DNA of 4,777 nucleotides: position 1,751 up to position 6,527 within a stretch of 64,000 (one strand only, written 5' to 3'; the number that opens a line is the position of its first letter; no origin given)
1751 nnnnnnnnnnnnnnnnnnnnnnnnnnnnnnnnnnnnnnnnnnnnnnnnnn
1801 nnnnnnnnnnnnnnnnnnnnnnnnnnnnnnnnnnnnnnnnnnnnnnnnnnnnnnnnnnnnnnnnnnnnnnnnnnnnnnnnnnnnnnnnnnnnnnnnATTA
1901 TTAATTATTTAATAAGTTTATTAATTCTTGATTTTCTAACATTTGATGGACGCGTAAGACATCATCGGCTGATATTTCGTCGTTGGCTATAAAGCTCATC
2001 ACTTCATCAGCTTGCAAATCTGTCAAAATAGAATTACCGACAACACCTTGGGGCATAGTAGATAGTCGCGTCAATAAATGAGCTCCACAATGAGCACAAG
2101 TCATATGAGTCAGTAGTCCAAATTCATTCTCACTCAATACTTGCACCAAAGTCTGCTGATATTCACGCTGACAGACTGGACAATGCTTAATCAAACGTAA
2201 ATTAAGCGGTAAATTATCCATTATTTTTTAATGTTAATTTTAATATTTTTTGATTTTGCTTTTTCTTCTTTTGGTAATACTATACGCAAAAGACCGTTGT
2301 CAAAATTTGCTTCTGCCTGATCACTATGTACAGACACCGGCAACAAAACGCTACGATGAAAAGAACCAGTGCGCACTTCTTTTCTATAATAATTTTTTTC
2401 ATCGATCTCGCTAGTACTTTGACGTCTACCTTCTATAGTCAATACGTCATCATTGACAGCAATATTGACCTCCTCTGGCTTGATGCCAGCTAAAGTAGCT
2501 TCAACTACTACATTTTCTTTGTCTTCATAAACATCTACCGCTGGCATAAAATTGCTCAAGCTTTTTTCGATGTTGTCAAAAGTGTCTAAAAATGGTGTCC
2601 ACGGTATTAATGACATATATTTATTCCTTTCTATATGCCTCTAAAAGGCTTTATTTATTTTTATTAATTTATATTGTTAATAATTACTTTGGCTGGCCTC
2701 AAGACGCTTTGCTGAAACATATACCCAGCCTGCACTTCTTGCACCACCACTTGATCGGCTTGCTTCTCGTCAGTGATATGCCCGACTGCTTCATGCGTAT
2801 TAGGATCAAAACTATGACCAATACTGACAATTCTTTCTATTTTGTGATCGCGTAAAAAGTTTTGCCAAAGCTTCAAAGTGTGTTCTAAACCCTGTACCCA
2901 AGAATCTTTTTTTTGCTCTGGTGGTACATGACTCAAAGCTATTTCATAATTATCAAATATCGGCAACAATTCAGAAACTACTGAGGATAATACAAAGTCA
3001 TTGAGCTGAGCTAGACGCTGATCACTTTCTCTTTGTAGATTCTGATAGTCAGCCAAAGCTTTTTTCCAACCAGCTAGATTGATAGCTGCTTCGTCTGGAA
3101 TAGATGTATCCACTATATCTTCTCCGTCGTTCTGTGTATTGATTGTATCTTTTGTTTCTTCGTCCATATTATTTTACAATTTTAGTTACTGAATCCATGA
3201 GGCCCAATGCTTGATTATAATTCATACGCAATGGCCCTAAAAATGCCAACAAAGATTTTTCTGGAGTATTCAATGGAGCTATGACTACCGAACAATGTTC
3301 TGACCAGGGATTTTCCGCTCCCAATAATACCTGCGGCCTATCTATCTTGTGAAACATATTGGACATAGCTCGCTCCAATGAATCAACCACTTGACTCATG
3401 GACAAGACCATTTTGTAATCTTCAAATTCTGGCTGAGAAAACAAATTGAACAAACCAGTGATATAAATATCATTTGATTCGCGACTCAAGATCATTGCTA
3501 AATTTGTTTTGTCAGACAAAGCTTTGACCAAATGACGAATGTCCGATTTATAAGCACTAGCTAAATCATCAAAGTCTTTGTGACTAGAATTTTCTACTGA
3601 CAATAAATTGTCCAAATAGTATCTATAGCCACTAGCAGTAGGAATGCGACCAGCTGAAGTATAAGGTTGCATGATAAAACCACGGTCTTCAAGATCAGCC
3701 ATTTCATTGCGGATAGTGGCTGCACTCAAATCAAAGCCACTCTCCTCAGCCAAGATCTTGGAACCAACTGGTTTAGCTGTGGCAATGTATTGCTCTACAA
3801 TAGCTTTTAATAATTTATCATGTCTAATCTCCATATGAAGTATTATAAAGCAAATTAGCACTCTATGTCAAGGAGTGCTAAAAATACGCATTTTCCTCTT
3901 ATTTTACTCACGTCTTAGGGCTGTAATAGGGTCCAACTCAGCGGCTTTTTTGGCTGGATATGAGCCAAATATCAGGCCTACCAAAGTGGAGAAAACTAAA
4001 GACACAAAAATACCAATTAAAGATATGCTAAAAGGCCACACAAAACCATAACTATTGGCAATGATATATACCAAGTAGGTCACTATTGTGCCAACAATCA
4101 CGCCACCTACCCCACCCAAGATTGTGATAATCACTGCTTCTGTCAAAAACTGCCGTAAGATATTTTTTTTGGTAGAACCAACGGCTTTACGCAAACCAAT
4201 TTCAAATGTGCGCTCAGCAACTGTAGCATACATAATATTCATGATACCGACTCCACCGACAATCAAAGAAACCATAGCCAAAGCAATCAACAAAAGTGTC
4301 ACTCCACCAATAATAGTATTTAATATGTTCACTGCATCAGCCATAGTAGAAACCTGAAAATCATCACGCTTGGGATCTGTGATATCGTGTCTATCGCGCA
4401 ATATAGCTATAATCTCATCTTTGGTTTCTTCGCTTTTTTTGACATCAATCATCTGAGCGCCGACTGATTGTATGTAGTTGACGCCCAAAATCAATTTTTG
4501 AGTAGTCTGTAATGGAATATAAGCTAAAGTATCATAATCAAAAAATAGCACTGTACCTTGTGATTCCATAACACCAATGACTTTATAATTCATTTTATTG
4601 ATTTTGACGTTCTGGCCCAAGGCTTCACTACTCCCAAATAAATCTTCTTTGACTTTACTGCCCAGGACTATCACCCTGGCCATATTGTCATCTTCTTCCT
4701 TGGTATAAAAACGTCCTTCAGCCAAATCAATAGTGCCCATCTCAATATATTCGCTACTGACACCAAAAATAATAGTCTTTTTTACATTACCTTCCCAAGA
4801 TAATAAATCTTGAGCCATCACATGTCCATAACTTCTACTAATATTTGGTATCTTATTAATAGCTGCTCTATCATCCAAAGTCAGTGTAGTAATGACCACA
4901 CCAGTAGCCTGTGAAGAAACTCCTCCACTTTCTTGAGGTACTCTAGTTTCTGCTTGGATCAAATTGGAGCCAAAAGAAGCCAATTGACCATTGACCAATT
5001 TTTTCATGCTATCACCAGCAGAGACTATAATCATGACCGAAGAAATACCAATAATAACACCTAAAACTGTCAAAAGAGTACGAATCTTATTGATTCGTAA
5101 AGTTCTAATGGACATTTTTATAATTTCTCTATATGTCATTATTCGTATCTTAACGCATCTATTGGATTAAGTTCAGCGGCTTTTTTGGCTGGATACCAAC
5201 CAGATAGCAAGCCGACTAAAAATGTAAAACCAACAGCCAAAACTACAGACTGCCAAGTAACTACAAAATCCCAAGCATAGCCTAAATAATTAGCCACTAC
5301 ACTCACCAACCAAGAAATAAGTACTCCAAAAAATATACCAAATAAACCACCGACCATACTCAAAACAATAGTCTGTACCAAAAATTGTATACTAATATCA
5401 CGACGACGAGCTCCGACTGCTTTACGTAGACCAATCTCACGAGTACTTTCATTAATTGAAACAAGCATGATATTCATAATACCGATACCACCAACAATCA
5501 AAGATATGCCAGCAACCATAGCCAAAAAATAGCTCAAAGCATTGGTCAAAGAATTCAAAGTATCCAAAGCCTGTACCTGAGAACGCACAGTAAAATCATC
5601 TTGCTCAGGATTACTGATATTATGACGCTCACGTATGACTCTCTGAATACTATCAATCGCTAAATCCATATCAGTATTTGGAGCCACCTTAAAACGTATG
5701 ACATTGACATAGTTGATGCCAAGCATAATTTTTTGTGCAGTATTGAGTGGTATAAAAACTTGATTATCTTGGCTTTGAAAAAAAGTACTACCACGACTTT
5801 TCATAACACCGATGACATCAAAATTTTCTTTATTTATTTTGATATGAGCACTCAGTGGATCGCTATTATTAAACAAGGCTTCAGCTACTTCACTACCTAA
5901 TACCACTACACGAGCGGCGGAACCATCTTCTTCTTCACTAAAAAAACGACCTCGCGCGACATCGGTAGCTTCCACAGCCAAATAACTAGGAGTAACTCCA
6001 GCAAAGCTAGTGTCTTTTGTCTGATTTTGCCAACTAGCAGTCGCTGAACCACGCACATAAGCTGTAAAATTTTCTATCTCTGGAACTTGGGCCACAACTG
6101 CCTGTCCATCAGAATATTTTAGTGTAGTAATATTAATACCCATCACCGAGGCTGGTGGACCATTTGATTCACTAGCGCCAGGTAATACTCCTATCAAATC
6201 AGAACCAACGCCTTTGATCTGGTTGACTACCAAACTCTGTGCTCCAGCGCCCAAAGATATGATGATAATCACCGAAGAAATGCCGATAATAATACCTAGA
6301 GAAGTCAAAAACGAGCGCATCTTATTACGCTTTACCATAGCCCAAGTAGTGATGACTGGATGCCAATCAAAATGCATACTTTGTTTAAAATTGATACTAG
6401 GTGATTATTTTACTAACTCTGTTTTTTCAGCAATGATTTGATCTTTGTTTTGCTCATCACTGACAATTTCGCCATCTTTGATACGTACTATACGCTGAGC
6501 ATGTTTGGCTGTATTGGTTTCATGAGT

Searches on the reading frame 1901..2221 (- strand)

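Call 6: search_protein_families(library=pfam, proteins=[window:1901-2221:-])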
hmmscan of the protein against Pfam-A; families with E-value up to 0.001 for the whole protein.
window:1901-2221:- (106 aa): 0 families

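Call 21: search_protein_families(library=pfam, proteins=[window:1901-2221:-], max_evalue=0.01)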
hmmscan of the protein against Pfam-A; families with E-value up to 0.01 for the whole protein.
window:1901-2221:- (106 aa): 1 family
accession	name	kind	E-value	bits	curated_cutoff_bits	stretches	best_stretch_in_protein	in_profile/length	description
PF24485.1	zf-C2H2_DHX34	-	0.0045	17.4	27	0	13-28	3-18/25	DHX34-like, C2H2-type zinc finger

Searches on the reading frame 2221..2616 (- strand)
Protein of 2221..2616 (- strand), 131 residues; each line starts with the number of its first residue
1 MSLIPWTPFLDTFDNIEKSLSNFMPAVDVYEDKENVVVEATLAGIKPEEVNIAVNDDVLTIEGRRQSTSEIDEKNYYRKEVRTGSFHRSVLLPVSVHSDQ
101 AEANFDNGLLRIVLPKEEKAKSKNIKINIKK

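Call 6: search_protein_families(library=pfam, proteins=[window:2221-2616:-])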
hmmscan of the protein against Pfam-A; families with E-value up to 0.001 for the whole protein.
window:2221-2616:- (131 aa): 2 families
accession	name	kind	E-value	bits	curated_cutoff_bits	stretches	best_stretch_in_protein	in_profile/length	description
PF00011.27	HSP20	-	3.8e-21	75.5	20.8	1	29-129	2-101/102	Hsp20/alpha crystallin family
PF17886.7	ArsA_HSP20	-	6.2e-06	26.1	22.5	1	35-113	3-62/63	HSP20-like domain found in ArsA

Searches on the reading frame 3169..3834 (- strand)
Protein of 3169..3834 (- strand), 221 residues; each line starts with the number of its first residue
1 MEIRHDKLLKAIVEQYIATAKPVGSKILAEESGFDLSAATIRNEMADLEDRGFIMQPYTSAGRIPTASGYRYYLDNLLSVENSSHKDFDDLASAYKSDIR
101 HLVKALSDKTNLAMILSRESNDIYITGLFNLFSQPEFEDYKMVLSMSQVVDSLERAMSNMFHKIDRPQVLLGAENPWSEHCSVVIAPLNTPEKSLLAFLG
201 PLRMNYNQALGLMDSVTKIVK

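Call 6: search_protein_families(library=pfam, proteins=[window:3169-3834:-])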
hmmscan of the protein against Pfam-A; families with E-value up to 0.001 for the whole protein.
window:3169-3834:- (221 aa): 1 family
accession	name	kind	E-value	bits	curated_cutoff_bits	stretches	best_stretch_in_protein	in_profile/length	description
PF01628.27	HrcA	-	8.9e-15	55.7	22.2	1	93-208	99-213/215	HrcA protein C terminal domain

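Call 17: search_solved_structures(query=window:3169-3834:-, max_evalue=0.01, show_alignments=1)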
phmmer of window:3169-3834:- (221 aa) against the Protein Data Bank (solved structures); distinct sequences matched with E-value up to 0.01: 1.
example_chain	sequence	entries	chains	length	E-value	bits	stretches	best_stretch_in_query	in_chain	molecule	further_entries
1stz_A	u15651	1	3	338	1.5e-17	67.4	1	4-87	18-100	Heat-inducible transcription repressor hrcA homolog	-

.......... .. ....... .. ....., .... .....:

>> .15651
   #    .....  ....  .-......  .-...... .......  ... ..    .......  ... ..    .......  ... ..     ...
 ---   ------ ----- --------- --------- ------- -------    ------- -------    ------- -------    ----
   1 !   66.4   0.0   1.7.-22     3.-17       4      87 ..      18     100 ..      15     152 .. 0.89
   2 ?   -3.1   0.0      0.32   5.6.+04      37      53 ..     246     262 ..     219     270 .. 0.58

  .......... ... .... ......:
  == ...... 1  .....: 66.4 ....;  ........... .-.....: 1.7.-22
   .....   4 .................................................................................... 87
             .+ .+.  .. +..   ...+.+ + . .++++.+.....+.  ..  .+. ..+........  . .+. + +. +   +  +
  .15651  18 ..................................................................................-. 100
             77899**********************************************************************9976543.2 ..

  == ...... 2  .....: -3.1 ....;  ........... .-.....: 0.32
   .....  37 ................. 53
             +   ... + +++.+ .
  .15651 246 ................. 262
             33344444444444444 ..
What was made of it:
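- (2) The genome encodes HrcA with a conserved winged-helix domain, and hrcA has its own perfect CIRCE (calls 6, 17).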

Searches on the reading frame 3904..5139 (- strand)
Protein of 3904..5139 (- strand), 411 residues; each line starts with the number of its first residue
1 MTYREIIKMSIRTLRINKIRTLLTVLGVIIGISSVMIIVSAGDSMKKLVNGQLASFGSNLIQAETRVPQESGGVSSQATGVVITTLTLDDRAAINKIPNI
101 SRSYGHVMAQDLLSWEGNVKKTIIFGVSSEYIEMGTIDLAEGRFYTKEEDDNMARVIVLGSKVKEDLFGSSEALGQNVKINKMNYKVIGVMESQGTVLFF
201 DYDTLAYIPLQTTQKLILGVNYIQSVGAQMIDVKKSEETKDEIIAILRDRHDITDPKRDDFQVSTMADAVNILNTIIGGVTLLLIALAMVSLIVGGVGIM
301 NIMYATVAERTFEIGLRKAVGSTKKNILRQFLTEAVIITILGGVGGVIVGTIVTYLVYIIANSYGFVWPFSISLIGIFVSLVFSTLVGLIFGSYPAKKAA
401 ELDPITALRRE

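Call 6: search_protein_families(library=pfam, proteins=[window:3904-5139:-])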
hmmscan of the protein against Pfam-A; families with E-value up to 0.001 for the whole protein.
window:3904-5139:- (411 aa): 2 families
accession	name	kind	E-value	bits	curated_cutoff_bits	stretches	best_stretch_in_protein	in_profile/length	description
PF12704.14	MacB_PCD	-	7.6e-37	128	27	1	21-245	1-206/207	MacB-like periplasmic core domain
PF02687.27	FtsX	-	4.8e-18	65.8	25.5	1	286-403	2-119/120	FtsX-like permease C-terminal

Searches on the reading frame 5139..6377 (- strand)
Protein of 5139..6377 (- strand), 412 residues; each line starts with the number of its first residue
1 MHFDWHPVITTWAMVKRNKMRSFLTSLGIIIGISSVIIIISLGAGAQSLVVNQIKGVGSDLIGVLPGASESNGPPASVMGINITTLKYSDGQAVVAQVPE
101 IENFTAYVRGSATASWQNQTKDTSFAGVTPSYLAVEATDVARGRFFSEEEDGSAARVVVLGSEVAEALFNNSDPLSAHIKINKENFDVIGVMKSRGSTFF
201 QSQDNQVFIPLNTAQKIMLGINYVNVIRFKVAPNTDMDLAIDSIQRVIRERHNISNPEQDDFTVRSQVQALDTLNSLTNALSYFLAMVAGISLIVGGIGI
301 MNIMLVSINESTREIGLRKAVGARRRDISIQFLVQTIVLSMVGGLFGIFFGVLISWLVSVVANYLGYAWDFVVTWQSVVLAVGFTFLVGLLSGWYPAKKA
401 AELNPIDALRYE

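Call 6: search_protein_families(library=pfam, proteins=[window:5139-6377:-])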
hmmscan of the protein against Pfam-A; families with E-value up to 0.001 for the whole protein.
window:5139-6377:- (412 aa): 2 families
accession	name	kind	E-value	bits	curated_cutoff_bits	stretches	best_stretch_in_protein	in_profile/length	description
PF12704.14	MacB_PCD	-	1.8e-42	146.4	27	1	22-246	1-206/207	MacB-like periplasmic core domain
PF02687.27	FtsX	-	8e-23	81.2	25.5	1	287-405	2-120/120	FtsX-like permease C-terminal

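Call 15: search_solved_structures(query=window:5139-6377:-, max_evalue=0.00001)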
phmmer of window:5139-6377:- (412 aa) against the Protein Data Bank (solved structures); distinct sequences matched with E-value up to 0.00001: 12.
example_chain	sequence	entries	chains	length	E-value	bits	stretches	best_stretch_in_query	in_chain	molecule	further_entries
5nik_J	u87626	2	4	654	1.2e-58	202.1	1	10-410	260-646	Macrolide export ATP-binding/permease protein MacB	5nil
5lil_A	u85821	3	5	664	4.1e-58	200.3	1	15-411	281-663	Macrolide export ATP-binding/permease protein MacB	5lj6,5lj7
5gko_A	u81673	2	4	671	4.5e-50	173.8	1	16-410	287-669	Macrolide export ATP-binding/permease protein MacB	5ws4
5xu1_M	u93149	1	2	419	3.8e-39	137.9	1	13-412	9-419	ABC transporter permeae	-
9o9x_C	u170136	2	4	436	2e-15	59.8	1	185-412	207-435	ABC transporter permease YtrF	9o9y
3ftj_A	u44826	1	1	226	2e-11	46.6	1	50-253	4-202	Macrolide export ATP-binding/permease protein macB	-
5c59_A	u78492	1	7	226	2.8e-11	46.2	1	49-253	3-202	Macrolide export ATP-binding/permease protein MacB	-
9qgy_M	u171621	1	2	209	4.7e-11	45.4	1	50-253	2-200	Macrolide export ATP-binding/permease protein MacB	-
5f9q_A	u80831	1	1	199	1.7e-09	40.3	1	102-226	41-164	Macrolide export ATP-binding/permease protein YknZ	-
5lj8_A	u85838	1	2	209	2.1e-09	40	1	85-253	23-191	Macrolide export ATP-binding/permease protein MacB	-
9w37_A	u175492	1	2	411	6.5e-07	31.8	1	286-412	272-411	LolF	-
9w35_A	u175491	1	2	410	4.7e-06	29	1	286-411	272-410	LolF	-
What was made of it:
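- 5139..6377 (-): MacB-type permease 1 (MacB_PCD + FtsX). Pfam (call 6); PDB MacB 1e-58 and Spr0695 (5xu1) 4e-39 (call 15)
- On MacB-type (type VII) ABC exporter with membrane-fusion adaptor: MacB_PCD + FtsX in both permeases (call 6); MacB 1e-58 (call 15)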
